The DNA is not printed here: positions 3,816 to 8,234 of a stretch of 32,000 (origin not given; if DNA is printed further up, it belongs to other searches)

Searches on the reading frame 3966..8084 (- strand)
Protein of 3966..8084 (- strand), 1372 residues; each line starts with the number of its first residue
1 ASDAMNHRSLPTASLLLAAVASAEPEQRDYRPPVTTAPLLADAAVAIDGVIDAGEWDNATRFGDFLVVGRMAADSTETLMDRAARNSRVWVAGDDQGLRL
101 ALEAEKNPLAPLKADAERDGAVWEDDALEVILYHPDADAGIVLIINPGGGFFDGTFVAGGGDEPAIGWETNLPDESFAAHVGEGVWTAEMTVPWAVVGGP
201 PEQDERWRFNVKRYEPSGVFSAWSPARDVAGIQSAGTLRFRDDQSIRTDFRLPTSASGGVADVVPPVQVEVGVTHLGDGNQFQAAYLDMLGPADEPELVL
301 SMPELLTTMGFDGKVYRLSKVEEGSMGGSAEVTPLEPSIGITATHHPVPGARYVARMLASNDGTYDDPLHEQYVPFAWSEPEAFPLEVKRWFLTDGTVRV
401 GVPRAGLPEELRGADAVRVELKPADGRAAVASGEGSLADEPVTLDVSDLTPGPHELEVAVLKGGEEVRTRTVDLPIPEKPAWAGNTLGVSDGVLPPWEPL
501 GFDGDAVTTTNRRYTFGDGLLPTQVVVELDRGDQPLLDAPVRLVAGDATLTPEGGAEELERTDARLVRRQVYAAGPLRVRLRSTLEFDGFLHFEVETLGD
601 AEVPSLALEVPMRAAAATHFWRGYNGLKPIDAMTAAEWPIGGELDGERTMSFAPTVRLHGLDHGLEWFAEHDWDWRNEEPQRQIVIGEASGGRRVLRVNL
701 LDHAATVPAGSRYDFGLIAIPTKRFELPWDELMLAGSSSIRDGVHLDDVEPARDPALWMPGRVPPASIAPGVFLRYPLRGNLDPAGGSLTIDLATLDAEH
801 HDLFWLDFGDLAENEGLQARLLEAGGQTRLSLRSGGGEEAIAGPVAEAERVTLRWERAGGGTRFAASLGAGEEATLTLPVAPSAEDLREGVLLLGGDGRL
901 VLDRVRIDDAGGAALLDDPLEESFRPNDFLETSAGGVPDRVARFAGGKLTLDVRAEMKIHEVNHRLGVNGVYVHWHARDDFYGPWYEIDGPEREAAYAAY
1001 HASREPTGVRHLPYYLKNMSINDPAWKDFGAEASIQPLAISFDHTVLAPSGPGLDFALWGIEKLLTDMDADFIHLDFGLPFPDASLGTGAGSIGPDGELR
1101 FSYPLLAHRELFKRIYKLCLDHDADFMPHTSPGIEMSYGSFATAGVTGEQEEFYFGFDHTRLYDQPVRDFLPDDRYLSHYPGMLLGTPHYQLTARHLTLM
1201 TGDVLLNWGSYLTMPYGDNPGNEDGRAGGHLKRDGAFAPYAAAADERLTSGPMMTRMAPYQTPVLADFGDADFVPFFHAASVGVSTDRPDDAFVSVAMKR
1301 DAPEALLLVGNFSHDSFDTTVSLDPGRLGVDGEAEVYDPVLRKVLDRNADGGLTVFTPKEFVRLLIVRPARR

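Call 24: search_protein_families(library=pfam, proteins=[window:3966-8084:-])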
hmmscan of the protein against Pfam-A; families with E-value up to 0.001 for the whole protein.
window:3966-8084:- (1372 aa): 1 family
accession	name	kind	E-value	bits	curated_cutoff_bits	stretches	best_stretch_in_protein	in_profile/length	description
PF19543.5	GH123_N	-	2.5e-08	32.8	22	1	481-620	325-476/969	Glycoside hydrolase 123, N-terminal domain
